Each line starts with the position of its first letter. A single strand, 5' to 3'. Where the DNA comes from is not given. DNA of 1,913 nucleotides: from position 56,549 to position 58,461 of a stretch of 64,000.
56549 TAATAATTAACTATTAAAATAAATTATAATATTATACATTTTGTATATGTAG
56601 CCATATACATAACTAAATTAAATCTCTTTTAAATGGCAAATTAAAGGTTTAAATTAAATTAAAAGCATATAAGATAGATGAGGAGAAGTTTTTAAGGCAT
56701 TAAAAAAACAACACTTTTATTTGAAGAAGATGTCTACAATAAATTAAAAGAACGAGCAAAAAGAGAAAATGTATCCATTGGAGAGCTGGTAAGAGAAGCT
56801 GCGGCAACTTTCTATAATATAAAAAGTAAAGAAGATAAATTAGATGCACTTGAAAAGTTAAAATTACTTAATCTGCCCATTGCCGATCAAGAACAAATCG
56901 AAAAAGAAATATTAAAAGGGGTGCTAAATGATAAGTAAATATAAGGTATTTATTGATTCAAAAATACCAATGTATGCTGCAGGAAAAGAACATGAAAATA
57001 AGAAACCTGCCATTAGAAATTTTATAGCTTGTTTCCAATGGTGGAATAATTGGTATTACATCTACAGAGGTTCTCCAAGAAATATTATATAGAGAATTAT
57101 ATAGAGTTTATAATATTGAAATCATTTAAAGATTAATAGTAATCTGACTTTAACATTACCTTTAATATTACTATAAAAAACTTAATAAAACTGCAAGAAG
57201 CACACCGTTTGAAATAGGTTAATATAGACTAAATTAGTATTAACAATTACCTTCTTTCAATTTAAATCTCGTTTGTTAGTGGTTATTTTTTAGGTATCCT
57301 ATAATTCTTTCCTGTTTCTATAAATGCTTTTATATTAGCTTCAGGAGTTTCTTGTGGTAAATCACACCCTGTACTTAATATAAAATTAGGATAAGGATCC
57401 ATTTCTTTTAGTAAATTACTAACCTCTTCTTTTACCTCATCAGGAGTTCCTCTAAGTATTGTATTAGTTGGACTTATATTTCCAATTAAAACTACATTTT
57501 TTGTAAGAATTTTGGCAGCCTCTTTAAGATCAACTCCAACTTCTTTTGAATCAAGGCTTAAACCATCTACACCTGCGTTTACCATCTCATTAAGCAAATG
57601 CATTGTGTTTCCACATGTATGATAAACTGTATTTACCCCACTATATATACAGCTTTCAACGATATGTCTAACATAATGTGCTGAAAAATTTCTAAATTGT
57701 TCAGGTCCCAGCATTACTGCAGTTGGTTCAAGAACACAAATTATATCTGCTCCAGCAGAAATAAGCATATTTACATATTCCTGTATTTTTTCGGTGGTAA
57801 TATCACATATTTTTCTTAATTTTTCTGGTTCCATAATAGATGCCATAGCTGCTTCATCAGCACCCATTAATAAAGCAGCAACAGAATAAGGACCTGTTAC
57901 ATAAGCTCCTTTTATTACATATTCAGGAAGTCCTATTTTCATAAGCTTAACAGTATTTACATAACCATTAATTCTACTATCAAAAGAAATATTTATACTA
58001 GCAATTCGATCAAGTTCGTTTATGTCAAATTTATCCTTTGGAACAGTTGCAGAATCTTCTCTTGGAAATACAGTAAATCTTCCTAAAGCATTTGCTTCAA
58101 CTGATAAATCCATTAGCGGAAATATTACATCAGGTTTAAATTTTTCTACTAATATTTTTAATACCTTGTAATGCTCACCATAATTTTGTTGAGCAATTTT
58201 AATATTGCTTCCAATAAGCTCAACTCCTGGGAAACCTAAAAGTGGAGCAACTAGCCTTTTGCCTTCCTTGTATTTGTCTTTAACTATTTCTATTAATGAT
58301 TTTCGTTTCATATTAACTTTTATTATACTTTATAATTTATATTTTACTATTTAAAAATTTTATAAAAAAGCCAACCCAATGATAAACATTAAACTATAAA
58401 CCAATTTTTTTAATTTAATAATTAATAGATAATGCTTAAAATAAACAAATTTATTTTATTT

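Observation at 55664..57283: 1.6-kb decayed zone: duplicated 3' fragment of the M48 protease gene plus a degraded RHH-PIN (VapBC) relic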

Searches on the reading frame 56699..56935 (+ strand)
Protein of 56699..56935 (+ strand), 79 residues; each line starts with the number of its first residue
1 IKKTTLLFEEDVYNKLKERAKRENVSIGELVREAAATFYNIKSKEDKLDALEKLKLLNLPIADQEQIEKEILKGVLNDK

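Call 8: search_protein_families(library=pfam, proteins=[window:56699-56935:+], max_evalue=0.01)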
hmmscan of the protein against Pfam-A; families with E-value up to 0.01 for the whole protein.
seq(79 aa): 6 families
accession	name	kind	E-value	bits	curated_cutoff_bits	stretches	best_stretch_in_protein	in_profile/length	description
PF01402.27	RHH_1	-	7.7e-05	22.9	20.5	1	9-39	7-37/39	Ribbon-helix-helix protein, copG family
PF22180.2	RH3_dom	-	0.0002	21.8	27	1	2-45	8-50/66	RH3 domain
PF21983.2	NikA-like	-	0.0018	18.8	27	1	7-48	10-50/72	Mobilization protein NikA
PF19891.5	DUF6364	-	0.0042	18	27.3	1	2-54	3-49/70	Family of unknown function (DUF6364)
PF22513.2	FitA-like_RHH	-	0.0056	17.1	27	1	9-33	9-33/39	Antitoxin FitA-like, ribbon-helix-helix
PF13467.12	RHH_4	-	0.0069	16.9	25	1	3-34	12-43/67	Ribbon-helix-helix domain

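Call 20: find_homologous_proteins(query=window:56699-56935:+, max_evalue=0.001)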
Query seq(79 aa) (79 aa): 8 proteins with E <= 0.001 among 15 candidates.
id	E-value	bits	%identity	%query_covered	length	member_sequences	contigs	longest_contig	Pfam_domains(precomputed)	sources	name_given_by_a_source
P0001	1.3e-37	144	95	100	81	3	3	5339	PF22180.4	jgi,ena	jgi:predicted CopG family antitoxin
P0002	6.4e-31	123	80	100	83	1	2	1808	-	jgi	-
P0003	3.0e-30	121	80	100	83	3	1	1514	-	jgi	-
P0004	6.4e-29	117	78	100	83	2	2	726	-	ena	-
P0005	6.8e-28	114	77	99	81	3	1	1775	PF01402.28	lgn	-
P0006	7.8e-26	107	71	100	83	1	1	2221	PF22180.4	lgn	-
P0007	1.3e-25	106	70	100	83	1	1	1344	PF22180.4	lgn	-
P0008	7.3e-18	82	100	56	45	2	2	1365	-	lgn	-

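Call 22: find_encoding_contigs(protein=P0001, flank=10000, max_places=10)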
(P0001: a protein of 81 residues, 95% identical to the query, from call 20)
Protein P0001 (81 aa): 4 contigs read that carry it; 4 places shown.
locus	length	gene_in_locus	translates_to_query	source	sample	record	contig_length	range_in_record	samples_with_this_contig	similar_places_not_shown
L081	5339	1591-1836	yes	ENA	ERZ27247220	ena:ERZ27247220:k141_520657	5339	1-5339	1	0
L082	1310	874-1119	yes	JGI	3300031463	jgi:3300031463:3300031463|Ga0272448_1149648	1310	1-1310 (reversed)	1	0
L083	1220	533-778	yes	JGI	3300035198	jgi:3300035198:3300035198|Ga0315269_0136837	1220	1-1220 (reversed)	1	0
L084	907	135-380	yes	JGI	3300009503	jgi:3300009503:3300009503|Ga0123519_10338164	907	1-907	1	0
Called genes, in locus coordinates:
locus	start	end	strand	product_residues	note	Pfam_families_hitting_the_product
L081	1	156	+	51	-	?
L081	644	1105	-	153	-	PF01878:EVE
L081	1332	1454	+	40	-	-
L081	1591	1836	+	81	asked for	PF22180:RH3_dom (weak)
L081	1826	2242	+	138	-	PF01850:PIN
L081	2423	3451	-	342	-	PF01208:URO-D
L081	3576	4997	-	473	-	PF00875:DNA_photolyase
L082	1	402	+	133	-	?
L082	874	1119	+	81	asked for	PF22180:RH3_dom (weak)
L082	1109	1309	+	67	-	?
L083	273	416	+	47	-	-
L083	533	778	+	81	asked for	PF22180:RH3_dom (weak)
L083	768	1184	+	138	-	PF01850:PIN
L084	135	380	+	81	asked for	PF22180:RH3_dom (weak)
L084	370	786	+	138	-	PF01850:PIN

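Call 23: find_encoding_contigs(protein=P0008, flank=10000, max_places=10)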
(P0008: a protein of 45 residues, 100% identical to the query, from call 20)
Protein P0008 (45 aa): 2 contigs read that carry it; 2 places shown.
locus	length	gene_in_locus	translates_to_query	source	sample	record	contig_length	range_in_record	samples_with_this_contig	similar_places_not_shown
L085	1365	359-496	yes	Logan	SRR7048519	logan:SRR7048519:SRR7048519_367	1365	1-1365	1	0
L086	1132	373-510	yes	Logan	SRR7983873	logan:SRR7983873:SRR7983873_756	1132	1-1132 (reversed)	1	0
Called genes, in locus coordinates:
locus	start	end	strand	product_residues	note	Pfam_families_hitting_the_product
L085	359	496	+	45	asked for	-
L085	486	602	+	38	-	-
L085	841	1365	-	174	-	?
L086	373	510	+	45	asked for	-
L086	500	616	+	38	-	-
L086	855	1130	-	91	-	?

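Call 49: search_protein_families(library=pfam, proteins=[P0001], max_evalue=0.01)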
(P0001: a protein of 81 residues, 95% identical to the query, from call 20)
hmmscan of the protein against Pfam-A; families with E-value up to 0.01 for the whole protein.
P0001 (81 aa): 4 families
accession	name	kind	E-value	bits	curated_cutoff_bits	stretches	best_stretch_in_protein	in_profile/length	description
PF22180.2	RH3_dom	-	6.7e-06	26.6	27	1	2-47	6-50/66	RH3 domain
PF01402.27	RHH_1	-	9.5e-05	22.7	20.5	1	11-41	7-37/39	Ribbon-helix-helix protein, copG family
PF19891.5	DUF6364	-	0.0036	18.2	27.3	1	4-78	3-66/70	Family of unknown function (DUF6364)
PF22513.2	FitA-like_RHH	-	0.0098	16.3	27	0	11-35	9-33/39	Antitoxin FitA-like, ribbon-helix-helix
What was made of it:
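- The antitoxin matches RHH_1 above cut-off (calls 8, 49).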

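Call 63: search_protein_families(library=ncbifam, proteins=[P0001, window:56699-56935:+], max_evalue=0.1)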
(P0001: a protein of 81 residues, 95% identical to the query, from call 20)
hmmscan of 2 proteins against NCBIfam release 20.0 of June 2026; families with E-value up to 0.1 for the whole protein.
P0001 (81 aa): 3 families
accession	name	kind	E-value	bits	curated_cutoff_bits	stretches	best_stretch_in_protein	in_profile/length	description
NF008671.0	PRK11675.1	equivalog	0.014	15.8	62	1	3-41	50-88/95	LexA regulated protein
NF041551.1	YlcI_YnfO_N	subfamily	0.022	14.8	30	1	10-37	9-35/42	YlcI/YnfO family protein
NF052617.1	slr0373_blue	equivalog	0.026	14.5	100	1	4-43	4-43/113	slr0373 family blue light stress response protein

seq(79 aa): 4 families
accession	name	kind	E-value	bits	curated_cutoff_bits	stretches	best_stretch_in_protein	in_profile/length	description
NF041264.1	MobA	equivalog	0.018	15.5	80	1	5-46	8-48/91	plasmid mobilization protein MobA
NF008671.0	PRK11675.1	equivalog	0.052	14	62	0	2-36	51-85/95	LexA regulated protein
NF041551.1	YlcI_YnfO_N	subfamily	0.057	13.5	30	0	8-35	9-35/42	YlcI/YnfO family protein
NF042432.2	DHPACoAdixog_DpgC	equivalog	0.071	12.4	530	1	8-52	41-84/412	(3,5-dihydroxyphenyl)acetyl-CoA 1,2-dioxygenase DpgC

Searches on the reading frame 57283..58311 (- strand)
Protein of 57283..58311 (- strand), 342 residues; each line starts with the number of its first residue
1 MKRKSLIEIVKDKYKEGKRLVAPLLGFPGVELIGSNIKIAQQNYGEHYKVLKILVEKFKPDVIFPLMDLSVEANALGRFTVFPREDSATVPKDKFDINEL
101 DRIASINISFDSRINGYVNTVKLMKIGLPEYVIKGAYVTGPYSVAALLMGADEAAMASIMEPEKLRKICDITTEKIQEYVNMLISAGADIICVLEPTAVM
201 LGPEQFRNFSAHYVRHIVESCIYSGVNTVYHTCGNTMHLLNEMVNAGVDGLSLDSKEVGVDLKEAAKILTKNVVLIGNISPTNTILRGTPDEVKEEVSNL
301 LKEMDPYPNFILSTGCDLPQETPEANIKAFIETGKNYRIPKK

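Call 8: search_protein_families(library=pfam, proteins=[window:57283-58311:-], max_evalue=0.01)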
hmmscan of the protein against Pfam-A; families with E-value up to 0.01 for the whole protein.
window:57283-58311:- (342 aa): 1 family
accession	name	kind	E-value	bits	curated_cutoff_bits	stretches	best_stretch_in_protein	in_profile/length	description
PF01208.23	URO-D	-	9.4e-56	189.7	23.9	1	54-337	59-346/346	Uroporphyrinogen decarboxylase (URO-D)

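Call 9: find_encoding_contigs(protein=window:57283-58311:-, flank=10000, max_places=10)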
Protein window:57283-58311:- (342 aa): no gene with exactly this product is on record in the collection.

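Call 10: find_related_loci(query=window:57283-58311:-, collection=genome_contigs, flank=10000)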
Query window:57283-58311:- (342 aa) in genome_contigs; peptide patterns used: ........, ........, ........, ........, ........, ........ (x = any residue, [..] = any of these).
169 stretches matched a pattern; 102 encode a relative of the query (tblastn E <= 1e-3); the best 80 are kept; 80 distinct loci.
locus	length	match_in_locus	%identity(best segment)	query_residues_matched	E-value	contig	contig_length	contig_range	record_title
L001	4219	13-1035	79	1-341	0e+0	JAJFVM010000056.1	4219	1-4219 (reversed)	MAG: bacterium isolate bin.739 k141_930962, whole genome shotgun sequence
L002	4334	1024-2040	78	1-339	0e+0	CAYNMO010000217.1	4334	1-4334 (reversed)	MAG TPA_asm: uncultured Actinomycetota bacterium isolate SRP272421_co4_304 genome assembly, contig: NODE_76529_length_43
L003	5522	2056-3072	73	1-339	2e-180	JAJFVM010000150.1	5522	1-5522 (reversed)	MAG: bacterium isolate bin.739 k141_740246, whole genome shotgun sequence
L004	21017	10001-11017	72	1-339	2e-173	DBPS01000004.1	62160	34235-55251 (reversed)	MAG TPA_asm: Candidatus Humimicrobium oleiphilum isolate UBA1414 UBA1414_contig_7975, whole genome shotgun sequence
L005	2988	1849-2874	67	1-342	1e-167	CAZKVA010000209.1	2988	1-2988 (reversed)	MAG TPA_asm: uncultured Actinomycetota bacterium isolate binchicken_co181_143 genome assembly, contig: NODE_81675_length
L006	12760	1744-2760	66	1-339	4e-158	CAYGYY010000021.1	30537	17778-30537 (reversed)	MAG TPA_asm: uncultured Actinomycetota bacterium isolate ERP119294_co1_431 genome assembly, contig: NODE_1662_length_305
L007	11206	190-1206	65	1-339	9e-158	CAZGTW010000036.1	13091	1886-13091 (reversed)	MAG TPA_asm: uncultured Actinomycetota bacterium isolate SRP098346_co1_226 genome assembly, contig: NODE_5584_length_130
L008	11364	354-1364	67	1-337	3e-157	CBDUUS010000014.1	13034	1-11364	MAG TPA_asm: uncultured bacterium isolate SRR22302353_concoct_153 genome assembly, contig: ERZ25073599.2236, whole genom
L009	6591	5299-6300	66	6-339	2e-157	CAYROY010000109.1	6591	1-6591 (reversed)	MAG TPA_asm: uncultured Actinomycetota bacterium isolate SRP067234_co1_328 genome assembly, contig: k99_98359, whole gen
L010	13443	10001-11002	66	6-339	1e-156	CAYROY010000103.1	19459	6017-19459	MAG TPA_asm: uncultured Actinomycetota bacterium isolate SRP067234_co1_328 genome assembly, contig: k99_241319, whole ge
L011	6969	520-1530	63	1-337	1e-156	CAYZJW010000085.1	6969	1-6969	MAG TPA_asm: uncultured Actinomycetota bacterium isolate binchicken_co334_330 genome assembly, contig: NODE_21089_length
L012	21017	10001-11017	63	1-339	5e-156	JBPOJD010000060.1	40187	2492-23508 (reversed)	MAG: Candidatus Hydrogenedentota bacterium isolate MAG_4141 c_000000608864, whole genome shotgun sequence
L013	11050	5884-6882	67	6-338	4e-155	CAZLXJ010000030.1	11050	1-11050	MAG TPA_asm: uncultured Actinomycetota bacterium isolate SRP067234_co1_317 genome assembly, contig: k99_129699, whole ge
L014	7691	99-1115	62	1-339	1e-154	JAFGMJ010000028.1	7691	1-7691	MAG: Actinomycetota bacterium isolate Zod_Metabat.463 k87_1337373, whole genome shotgun sequence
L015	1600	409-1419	66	1-337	9e-169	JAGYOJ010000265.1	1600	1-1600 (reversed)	MAG: Actinomycetota bacterium isolate M55B165 265, whole genome shotgun sequence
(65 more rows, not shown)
